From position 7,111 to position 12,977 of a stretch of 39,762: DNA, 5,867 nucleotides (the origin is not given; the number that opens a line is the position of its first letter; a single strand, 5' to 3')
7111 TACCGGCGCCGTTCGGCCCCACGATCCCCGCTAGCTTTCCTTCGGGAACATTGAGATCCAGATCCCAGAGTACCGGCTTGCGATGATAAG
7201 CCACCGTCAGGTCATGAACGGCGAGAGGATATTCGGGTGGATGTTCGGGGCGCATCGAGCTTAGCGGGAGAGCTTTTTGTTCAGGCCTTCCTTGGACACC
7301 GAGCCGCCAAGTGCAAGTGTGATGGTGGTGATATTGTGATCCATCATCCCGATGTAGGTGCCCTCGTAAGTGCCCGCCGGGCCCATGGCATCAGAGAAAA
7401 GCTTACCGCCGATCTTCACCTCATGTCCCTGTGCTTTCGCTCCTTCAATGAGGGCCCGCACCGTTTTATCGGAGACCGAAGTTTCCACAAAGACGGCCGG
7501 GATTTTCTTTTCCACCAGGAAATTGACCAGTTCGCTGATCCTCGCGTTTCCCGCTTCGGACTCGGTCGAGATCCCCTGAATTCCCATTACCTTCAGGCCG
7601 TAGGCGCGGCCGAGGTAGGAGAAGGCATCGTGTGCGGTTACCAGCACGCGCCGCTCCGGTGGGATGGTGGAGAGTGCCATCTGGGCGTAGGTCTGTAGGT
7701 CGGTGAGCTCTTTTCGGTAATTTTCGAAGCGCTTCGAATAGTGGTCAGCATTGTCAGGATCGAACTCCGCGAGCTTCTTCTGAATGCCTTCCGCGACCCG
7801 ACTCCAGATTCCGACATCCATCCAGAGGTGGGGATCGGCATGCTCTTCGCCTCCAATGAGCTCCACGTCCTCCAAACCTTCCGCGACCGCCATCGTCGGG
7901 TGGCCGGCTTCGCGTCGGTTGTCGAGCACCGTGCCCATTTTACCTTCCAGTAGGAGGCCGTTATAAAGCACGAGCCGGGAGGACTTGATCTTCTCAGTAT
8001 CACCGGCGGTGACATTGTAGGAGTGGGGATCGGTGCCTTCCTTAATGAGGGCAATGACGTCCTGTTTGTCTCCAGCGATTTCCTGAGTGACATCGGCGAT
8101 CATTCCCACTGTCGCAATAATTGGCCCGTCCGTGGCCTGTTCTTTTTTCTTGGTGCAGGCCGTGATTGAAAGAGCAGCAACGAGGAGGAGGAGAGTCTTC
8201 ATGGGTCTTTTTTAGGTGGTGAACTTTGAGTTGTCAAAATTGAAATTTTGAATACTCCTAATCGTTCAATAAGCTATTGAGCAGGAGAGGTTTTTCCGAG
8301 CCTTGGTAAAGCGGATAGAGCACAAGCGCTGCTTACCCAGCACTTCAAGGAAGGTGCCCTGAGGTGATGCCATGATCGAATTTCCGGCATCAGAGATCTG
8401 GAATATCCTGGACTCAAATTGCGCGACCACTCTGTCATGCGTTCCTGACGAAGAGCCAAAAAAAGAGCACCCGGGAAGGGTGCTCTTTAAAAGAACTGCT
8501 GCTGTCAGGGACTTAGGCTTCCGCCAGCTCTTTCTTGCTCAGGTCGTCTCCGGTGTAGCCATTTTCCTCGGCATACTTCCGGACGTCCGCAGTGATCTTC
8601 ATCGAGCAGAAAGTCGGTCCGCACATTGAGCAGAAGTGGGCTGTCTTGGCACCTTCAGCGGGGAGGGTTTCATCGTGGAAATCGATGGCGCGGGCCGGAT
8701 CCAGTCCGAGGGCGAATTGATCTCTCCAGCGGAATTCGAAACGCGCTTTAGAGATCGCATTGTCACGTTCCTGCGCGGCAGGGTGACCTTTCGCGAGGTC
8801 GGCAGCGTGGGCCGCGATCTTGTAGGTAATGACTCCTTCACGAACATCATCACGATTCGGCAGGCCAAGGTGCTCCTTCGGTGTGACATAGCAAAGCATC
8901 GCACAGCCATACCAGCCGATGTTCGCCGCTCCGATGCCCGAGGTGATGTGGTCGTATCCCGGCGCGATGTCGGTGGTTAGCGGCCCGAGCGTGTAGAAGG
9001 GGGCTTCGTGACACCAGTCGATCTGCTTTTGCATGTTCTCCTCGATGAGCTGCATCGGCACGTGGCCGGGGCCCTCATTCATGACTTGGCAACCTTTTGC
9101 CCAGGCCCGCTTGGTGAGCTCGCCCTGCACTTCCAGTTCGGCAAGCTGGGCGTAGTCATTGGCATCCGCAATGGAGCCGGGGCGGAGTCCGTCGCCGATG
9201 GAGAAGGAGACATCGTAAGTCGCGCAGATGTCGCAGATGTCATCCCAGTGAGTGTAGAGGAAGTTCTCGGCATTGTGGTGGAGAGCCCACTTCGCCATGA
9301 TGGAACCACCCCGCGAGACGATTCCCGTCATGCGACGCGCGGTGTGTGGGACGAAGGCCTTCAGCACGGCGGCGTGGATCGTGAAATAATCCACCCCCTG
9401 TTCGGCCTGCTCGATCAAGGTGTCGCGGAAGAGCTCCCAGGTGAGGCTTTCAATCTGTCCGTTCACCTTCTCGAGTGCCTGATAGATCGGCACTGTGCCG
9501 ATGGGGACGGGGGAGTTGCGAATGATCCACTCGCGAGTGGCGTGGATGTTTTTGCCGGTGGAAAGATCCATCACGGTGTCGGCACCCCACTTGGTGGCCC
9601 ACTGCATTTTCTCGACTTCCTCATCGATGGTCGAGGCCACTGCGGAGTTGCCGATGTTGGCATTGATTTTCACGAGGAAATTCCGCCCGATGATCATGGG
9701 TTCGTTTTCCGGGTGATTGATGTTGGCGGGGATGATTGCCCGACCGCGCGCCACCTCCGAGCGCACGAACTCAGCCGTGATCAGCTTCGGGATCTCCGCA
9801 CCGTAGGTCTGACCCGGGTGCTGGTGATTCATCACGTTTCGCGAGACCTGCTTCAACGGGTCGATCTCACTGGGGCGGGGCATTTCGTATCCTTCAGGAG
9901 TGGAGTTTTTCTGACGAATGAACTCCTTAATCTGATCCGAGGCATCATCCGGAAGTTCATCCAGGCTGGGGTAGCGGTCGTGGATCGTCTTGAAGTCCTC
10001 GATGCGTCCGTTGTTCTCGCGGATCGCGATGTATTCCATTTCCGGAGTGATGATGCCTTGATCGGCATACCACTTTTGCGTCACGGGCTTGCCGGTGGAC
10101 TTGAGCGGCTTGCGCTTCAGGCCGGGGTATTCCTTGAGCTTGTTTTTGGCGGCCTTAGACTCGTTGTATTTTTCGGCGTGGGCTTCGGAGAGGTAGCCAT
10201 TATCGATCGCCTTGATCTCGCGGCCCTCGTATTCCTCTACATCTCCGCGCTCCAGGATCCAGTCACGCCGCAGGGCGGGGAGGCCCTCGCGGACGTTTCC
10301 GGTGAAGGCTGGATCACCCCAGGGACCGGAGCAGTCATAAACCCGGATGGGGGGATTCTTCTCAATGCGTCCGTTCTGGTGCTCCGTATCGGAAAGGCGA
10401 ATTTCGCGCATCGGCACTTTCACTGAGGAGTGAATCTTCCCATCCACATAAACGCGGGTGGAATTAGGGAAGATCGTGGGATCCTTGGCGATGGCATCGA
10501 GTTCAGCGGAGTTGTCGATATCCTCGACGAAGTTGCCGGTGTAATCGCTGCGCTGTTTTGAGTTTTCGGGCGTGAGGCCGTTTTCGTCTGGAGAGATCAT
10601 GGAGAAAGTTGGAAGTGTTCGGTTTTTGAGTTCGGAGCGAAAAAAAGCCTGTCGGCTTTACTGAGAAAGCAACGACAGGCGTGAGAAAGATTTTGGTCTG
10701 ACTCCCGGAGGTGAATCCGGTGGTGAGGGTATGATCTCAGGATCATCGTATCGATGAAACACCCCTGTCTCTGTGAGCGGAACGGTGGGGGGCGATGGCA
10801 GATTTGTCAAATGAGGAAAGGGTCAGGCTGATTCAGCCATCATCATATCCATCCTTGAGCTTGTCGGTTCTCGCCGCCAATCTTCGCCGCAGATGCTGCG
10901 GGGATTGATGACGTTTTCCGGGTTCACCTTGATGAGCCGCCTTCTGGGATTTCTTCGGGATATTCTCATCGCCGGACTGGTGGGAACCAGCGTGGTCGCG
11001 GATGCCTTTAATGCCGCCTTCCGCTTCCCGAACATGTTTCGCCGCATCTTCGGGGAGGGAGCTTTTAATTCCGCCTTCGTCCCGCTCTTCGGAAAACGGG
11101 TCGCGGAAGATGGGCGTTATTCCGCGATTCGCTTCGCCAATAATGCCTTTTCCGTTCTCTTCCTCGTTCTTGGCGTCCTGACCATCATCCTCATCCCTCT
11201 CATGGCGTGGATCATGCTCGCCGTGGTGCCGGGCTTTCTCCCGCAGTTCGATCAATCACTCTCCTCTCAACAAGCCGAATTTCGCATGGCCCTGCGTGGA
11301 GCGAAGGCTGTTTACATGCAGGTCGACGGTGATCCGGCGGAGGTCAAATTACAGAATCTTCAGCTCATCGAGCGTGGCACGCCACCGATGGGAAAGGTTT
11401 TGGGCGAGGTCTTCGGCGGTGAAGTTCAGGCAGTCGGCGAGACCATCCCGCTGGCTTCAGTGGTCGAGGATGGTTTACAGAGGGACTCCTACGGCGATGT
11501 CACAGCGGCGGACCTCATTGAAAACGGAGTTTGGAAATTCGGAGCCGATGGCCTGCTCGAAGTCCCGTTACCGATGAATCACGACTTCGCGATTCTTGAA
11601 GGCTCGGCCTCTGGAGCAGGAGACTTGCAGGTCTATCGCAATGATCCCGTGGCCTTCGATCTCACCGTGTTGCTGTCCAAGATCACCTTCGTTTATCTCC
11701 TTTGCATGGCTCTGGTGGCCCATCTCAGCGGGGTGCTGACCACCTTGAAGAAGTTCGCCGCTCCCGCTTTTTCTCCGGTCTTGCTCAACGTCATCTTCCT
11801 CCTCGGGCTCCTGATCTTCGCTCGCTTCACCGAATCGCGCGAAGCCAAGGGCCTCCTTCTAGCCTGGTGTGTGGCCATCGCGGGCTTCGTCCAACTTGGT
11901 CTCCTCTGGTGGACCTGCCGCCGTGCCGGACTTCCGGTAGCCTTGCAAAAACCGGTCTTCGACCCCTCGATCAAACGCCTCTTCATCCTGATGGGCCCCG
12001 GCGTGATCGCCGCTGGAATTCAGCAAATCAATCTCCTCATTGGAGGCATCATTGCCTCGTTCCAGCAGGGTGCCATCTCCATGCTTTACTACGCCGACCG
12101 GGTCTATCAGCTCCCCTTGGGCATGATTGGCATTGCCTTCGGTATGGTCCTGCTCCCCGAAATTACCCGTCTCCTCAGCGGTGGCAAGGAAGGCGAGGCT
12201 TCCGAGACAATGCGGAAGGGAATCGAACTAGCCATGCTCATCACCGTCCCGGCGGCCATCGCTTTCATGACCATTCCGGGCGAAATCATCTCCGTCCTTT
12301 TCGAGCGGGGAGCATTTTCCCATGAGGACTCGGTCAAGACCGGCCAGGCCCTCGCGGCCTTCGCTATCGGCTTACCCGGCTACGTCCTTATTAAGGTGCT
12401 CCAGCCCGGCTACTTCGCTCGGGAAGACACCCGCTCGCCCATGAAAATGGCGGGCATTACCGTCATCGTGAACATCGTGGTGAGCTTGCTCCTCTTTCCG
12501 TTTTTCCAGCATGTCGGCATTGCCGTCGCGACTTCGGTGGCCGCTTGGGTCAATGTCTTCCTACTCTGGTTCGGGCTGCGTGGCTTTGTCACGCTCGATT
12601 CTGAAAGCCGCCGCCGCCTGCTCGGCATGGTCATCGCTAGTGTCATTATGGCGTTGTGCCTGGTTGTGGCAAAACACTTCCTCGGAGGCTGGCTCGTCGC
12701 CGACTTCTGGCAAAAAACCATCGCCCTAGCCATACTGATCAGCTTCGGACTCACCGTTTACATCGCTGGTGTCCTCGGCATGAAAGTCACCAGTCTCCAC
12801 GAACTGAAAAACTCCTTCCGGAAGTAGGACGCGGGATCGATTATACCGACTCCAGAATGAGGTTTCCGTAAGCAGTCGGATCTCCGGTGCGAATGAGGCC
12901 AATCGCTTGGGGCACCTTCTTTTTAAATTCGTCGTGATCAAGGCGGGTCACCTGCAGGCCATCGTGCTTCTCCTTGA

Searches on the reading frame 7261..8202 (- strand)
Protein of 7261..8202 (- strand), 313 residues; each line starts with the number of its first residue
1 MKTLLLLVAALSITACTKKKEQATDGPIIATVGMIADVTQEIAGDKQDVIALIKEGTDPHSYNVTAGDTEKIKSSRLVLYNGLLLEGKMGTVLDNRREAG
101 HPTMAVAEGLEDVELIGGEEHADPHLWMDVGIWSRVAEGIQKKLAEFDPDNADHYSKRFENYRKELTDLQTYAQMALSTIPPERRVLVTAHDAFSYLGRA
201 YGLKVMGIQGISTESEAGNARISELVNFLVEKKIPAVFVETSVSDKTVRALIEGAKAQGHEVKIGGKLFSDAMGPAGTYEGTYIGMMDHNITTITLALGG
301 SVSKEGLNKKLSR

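Call 5: search_protein_families(library=pfam, proteins=[window:7261-8202:-], max_evalue=0.01)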
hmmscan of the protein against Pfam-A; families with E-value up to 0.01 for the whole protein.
window:7261-8202:- (313 aa): 1 family
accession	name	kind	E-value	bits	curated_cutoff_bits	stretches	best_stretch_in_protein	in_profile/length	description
PF01297.22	ZnuA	-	2.9e-79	266.7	29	1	28-295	1-261/263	Zinc-uptake complex component A periplasmic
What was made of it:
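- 7261..8202 (-): TroA-type periplasmic metal-binding protein (cluster A-I SBP) with a lipoprotein-like signal peptide. Pfam ZnuA E 3e-79 (call 5).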

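Call 6: search_protein_families(library=ncbifam, proteins=[window:7261-8202:-], max_evalue=0.01)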
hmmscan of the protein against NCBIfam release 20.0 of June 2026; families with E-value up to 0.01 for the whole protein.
window:7261-8202:- (313 aa): 8 families
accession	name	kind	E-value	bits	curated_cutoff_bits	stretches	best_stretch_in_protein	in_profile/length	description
NF040870.1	AztC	equivalog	2.1e-60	204.5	350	1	28-298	1-277/277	zinc ABC transporter substrate-binding protein AztC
NF053703.1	Mn_SBP_EfaA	exception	9.9e-50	169.4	485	1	5-295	9-306/310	Mn/Fe ABC transporter substrate-binding lipoprotein EfaA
NF040928.1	ABC_lipo_SloC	subfamily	2.8e-48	164.6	525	1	4-296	3-300/304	metal ABC transporter substrate-binding lipoprotein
TIGR03772.1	anch_rpt_subst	equivalog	6.1e-45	153.8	350.45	2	122-295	316-482/486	anchored repeat ABC transporter, substrate-binding protein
NF047355.1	ABC_bind_Mn_Staph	exception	6.8e-44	150.4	500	1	5-295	7-305/309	manganese ABC transporter substrate-binding lipoprotein MntC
NF053842.1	MnTportMntCDein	equivalog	1.2e-42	146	400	1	23-295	3-279/281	manganese ABC transporter substrate-binding protein MntC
NF033605.1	Zn_bnd_ABC_AdcA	exception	1e-21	77.6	700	2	122-304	152-328/517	zinc ABC transporter substrate-binding lipoprotein AdcA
NF007091.2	PRK09545.1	equivalog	5.5e-21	75.1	268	2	120-257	147-282/318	zinc ABC transporter substrate-binding protein ZnuA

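Call 56: search_solved_structures(query=window:7261-8202:-, max_evalue=1e-10, show_alignments=3)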
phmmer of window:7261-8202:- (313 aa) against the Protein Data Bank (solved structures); distinct sequences matched with E-value up to 1e-10: 51.
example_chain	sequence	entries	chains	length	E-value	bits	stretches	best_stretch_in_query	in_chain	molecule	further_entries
1toa_A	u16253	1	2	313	1.4e-74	254.5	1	19-298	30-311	PROTEIN (PERIPLASMIC BINDING PROTEIN TROA)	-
1k0f_A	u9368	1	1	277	1.5e-73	251.2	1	28-298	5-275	Periplasmic zinc-binding protein troA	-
3mfq_A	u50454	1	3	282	2.9e-46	161.6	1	28-293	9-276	High-affinity zinc uptake system protein znuA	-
4utp_A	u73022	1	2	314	1.1e-43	153.1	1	4-297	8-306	MANGANESE ABC TRANSPORTER SUBSTRATE-BINDING LIPOPROTEIN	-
4uto_A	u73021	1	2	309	7.7e-43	150.4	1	4-295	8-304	MANGANESE ABC TRANSPORTER SUBSTRATE-BINDING LIPOPROTEIN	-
1psz_A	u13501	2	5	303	3.7e-41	144.8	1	14-295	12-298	PROTEIN (SURFACE ANTIGEN PSAA) | MANGANESE ABC TRANSPORTER SUBSTRATE-BINDING LIPOPROTEIN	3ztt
3zk8_A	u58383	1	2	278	7.3e-40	140.6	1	28-295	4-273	MANGANESE ABC TRANSPORTER SUBSTRATE-BINDING LIPOPROTEIN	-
3zk7_A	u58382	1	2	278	7.3e-40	140.6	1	28-295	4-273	MANGANESE ABC TRANSPORTER SUBSTRATE-BINDING LIPOPROTEIN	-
3zk9_A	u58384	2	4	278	3.6e-39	138.3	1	28-295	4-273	MANGANESE ABC TRANSPORTER SUBSTRATE-BINDING LIPOPROTEIN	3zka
5hx7_A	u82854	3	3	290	1.4e-37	133.1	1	22-294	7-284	Manganese-binding lipoprotein MntA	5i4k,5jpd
5uxs_A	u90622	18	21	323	1.3e-34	123.4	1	18-299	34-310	Periplasmic chelated iron-binding protein YfeA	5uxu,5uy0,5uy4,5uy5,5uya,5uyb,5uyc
6q1c_A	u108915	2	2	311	1.5e-34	123.2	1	18-297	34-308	Periplasmic chelated iron-binding protein YfeA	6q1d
4irm_A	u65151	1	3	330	6.8e-34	121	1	13-298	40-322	Mn transporter; MntC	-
3ujp_A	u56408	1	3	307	1e-33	120.5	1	13-298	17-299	Mn transporter subunit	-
1xvl_A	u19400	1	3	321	1.2e-33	120.2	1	13-298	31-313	Mn transporter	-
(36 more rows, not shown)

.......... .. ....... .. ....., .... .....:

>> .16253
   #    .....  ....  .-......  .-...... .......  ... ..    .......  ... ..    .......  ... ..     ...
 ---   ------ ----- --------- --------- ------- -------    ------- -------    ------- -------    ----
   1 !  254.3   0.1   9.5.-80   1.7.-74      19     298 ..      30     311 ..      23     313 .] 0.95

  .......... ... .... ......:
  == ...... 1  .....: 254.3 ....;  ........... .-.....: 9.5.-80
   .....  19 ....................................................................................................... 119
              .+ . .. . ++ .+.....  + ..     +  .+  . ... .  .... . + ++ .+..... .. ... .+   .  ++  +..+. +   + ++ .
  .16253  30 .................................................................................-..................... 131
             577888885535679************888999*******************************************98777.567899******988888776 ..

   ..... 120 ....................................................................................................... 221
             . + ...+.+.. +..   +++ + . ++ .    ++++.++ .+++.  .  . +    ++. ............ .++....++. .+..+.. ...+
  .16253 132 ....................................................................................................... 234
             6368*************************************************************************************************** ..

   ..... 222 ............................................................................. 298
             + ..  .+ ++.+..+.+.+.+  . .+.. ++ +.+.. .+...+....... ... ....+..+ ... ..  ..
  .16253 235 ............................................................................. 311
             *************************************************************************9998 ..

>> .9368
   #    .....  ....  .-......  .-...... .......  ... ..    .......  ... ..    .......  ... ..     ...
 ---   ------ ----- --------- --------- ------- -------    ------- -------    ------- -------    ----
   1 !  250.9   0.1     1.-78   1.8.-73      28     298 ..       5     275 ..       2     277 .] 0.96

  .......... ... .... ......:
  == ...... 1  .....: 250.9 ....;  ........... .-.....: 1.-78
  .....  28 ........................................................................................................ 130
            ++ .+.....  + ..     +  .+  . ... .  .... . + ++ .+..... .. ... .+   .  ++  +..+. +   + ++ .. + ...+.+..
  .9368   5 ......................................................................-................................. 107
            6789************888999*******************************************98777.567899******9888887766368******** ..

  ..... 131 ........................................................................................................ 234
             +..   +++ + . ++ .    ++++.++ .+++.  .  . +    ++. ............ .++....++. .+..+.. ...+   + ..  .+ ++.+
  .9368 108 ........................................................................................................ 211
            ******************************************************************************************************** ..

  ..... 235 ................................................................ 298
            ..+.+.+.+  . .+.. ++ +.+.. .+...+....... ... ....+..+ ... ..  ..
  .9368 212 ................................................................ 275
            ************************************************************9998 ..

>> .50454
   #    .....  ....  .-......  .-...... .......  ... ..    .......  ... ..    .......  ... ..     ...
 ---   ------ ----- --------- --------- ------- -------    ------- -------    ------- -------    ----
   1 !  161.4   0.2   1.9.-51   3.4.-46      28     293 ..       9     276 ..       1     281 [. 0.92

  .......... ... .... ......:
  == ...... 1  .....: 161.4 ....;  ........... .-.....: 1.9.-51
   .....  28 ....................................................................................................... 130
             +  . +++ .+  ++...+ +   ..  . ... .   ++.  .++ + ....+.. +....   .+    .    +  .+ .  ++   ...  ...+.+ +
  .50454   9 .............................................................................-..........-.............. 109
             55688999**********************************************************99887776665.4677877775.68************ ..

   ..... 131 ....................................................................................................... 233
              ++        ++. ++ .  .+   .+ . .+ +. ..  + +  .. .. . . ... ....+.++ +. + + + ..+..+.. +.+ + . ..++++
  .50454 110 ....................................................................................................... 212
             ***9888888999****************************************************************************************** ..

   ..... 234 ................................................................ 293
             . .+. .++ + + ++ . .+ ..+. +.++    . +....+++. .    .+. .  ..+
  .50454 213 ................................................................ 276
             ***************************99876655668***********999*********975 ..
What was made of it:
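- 7261..8202 (-): The best solved homologue is T. pallidum TroA 1toa, E 1.4e-74, with the DPH / DPH / AHD / SDA ligand motifs all retained (call 56).
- On Tro (TroABCD-TroR) systems: 1toa E 1.4e-74, with all four ligand motifs aligned and identical (call 56).
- The SBP is closest to TroA and retains its His3Asp site (call 56).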

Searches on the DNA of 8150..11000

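Call 66: search_rna_families(source=window, start=8150, end=11000, threshold=evalue, max_evalue=1)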
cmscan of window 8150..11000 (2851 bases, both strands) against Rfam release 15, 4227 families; matches with E-value up to 1: 1.
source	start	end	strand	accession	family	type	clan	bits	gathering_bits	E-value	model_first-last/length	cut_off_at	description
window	10686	10776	-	RF00059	TPP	Cis-reg; riboswitch;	-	22.1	54.3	0.27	1-105/105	no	TPP riboswitch aptamer (THI element)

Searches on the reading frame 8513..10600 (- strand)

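Call 5: search_protein_families(library=pfam, proteins=[window:8513-10600:-], max_evalue=0.01)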
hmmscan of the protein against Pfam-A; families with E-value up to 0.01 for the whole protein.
window:8513-10600:- (695 aa): 2 families
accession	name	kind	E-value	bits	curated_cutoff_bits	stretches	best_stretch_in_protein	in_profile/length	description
PF01964.24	ThiC_Rad_SAM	-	3.6e-181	603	25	1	174-671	1-419/420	Radical SAM ThiC family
PF13667.11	ThiC-associated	-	1.7e-29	101.9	27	1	44-122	2-81/81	ThiC-associated domain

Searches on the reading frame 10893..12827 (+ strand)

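Call 5: search_protein_families(library=pfam, proteins=[window:10893-12827:+], max_evalue=0.01)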
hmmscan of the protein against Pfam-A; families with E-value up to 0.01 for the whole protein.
window:10893-12827:+ (644 aa): 2 families
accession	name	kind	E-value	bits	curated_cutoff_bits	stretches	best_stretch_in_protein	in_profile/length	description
PF03023.19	MurJ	-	3.3e-106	356.1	27.4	2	248-604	87-444/451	Lipid II flippase MurJ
PF01554.23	MatE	-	2.1e-05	24.7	24.9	1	408-531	40-159/161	MatE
